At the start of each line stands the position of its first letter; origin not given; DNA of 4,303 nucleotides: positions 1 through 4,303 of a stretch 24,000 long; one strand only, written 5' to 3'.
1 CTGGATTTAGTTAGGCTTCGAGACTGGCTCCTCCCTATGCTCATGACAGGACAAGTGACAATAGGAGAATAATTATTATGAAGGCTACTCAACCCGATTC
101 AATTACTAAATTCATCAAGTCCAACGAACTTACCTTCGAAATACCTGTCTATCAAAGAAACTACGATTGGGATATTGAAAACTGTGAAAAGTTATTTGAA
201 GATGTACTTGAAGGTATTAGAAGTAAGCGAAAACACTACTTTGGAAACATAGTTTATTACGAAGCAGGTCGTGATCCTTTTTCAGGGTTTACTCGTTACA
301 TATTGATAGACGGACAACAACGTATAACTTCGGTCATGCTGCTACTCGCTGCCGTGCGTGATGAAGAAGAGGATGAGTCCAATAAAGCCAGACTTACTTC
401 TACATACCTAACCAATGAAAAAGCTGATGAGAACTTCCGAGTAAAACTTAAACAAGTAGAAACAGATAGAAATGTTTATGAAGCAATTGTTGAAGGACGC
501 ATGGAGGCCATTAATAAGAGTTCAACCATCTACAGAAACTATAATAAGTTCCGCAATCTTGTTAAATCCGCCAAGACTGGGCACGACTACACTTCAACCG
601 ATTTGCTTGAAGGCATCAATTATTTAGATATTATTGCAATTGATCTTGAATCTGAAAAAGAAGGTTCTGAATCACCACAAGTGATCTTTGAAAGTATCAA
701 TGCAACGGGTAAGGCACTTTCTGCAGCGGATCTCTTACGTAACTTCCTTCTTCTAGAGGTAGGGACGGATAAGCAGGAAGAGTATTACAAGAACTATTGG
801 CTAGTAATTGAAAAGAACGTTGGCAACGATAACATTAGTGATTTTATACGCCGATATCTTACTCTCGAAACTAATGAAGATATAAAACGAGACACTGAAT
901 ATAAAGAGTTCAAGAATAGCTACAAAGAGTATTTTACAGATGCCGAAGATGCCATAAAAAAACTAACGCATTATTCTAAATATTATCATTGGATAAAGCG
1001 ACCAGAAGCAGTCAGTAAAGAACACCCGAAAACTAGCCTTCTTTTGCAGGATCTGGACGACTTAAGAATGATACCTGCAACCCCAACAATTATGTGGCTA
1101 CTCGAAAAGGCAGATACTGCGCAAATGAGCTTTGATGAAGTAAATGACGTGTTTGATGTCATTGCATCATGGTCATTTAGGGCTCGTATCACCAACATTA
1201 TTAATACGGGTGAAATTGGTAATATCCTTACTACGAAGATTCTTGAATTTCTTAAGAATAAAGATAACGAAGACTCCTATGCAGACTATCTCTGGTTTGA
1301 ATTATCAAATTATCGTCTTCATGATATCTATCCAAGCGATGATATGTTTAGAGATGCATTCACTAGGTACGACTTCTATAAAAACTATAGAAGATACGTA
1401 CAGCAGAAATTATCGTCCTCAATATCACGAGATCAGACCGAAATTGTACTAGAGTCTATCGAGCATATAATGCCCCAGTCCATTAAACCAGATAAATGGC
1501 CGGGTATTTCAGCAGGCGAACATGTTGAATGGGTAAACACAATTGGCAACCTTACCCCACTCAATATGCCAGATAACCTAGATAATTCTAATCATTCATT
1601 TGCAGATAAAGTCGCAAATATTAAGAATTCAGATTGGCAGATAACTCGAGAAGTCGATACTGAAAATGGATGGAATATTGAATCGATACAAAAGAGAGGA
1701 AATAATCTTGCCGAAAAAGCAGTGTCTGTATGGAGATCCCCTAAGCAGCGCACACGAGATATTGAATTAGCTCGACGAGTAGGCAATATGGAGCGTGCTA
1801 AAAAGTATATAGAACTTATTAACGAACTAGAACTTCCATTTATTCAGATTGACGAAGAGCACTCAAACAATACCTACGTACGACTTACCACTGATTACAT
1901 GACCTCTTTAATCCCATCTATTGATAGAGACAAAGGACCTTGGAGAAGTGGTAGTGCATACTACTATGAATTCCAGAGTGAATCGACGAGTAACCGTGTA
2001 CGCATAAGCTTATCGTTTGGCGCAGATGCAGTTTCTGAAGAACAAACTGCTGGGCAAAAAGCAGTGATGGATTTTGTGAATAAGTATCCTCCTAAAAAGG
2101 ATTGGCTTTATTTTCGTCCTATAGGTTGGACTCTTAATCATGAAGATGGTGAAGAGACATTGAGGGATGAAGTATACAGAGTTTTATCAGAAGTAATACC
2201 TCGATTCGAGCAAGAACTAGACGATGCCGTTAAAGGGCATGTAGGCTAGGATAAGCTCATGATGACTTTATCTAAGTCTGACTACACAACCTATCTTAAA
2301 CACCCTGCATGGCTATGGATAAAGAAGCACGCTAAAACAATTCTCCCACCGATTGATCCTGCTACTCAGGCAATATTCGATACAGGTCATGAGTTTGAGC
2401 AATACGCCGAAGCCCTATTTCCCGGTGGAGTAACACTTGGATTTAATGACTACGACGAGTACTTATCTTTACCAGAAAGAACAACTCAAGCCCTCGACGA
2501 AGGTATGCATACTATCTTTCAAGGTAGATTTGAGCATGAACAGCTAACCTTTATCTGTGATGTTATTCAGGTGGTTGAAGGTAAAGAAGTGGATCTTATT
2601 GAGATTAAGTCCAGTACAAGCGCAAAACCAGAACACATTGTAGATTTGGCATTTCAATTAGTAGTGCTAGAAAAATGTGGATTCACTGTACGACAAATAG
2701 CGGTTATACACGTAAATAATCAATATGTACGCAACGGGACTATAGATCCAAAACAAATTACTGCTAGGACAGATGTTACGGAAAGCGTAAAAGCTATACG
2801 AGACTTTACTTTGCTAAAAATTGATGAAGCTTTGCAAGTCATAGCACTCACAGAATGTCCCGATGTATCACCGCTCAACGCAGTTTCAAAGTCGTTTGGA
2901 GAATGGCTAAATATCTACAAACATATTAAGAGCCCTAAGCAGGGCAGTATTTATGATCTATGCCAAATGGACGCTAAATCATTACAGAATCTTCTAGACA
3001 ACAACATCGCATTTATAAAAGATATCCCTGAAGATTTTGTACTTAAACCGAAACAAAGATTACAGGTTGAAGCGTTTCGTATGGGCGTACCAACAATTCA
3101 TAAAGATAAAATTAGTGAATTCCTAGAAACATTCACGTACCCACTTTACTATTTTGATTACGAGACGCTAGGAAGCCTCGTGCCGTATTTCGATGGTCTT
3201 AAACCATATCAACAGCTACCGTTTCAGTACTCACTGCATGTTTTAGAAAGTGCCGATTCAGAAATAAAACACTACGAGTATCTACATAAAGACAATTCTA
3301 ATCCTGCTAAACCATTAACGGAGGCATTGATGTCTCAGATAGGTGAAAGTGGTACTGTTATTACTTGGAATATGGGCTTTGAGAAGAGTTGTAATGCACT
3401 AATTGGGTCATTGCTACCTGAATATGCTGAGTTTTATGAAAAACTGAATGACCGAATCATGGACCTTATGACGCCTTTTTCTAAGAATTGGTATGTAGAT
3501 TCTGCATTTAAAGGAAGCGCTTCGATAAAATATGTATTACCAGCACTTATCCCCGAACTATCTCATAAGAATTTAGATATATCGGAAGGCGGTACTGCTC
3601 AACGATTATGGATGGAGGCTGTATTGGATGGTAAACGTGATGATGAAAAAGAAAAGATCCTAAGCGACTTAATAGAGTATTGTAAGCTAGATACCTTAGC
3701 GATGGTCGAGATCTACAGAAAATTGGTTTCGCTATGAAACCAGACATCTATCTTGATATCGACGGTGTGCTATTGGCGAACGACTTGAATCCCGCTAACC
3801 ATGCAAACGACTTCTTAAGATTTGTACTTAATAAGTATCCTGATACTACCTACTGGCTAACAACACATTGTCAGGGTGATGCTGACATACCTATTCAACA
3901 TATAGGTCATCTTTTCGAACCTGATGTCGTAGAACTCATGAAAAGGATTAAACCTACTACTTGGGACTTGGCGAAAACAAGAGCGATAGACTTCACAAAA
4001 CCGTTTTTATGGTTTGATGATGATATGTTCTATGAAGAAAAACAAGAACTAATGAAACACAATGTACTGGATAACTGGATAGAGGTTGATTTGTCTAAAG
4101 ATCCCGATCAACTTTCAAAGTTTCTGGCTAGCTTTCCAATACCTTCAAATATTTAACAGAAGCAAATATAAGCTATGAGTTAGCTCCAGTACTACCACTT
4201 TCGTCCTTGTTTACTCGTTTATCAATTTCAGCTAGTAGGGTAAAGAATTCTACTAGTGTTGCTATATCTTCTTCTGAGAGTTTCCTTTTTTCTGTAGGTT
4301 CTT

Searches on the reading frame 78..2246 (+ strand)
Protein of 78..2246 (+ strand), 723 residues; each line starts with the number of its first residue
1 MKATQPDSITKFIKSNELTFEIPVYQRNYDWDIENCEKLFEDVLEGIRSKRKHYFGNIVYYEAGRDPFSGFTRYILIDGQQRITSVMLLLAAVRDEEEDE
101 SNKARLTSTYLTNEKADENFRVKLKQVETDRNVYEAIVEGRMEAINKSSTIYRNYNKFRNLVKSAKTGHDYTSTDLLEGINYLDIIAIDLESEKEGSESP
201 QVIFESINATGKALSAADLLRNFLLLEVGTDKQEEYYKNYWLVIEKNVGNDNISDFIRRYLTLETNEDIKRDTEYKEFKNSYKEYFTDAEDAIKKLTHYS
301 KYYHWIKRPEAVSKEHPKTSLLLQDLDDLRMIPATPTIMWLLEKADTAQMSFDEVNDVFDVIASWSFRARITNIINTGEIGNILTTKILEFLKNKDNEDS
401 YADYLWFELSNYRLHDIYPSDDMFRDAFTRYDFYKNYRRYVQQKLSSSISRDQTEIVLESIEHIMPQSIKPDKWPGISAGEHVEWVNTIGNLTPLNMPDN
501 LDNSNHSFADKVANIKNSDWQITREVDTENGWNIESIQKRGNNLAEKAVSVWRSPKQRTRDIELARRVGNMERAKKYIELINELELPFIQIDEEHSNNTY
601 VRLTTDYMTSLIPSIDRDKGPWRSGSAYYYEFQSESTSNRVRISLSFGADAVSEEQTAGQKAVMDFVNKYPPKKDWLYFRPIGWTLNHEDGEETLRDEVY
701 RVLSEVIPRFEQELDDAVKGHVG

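Call 21: search_protein_families(library=pfam, proteins=[window:78-2246:+], max_evalue=0.01)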
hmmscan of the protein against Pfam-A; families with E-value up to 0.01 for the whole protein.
window:78-2246:+ (723 aa): 2 families
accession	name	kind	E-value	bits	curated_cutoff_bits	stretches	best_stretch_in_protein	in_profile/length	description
PF03235.19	GmrSD_N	-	1.3e-35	123.7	33.2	1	10-225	2-199/199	GmrSD restriction endonuclease, N-terminal domain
PF07510.16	GmrSD_C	-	1.5e-26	93.4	23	1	418-546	1-137/138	GmrSD restriction endonucleases, C-terminal domain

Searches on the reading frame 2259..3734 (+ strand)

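Call 21: search_protein_families(library=pfam, proteins=[window:2259-3734:+], max_evalue=0.01)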
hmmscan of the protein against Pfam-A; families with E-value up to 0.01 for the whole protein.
window:2259-3734:+ (492 aa): 3 families
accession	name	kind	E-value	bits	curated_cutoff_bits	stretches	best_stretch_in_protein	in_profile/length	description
PF11074.14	DUF2779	-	5.2e-39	133.8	23.3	1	297-422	1-126/126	Domain of unknown function(DUF2779)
PF13482.12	RNase_H_2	-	0.00032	21.1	22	1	312-489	8-164/165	RNase_H superfamily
PF01930.23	Cas_Cas4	-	0.00097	19.7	22.7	1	100-180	56-134/160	Domain of unknown function DUF83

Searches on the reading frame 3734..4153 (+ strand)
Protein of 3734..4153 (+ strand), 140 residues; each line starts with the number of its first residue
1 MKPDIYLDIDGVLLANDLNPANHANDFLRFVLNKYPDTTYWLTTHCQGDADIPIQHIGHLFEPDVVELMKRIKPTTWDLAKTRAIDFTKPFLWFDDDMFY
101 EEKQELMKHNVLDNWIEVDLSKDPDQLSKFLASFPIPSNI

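Call 21: search_protein_families(library=pfam, proteins=[window:3734-4153:+], max_evalue=0.01)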
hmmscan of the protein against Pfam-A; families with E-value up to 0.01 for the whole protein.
window:3734-4153:+ (140 aa): 1 family
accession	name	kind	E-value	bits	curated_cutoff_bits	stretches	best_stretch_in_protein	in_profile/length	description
PF18143.6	HAD_SAK_2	-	0.0031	18.3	27.5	0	5-72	2-39/139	HAD domain in Swiss Army Knife RNA repair proteins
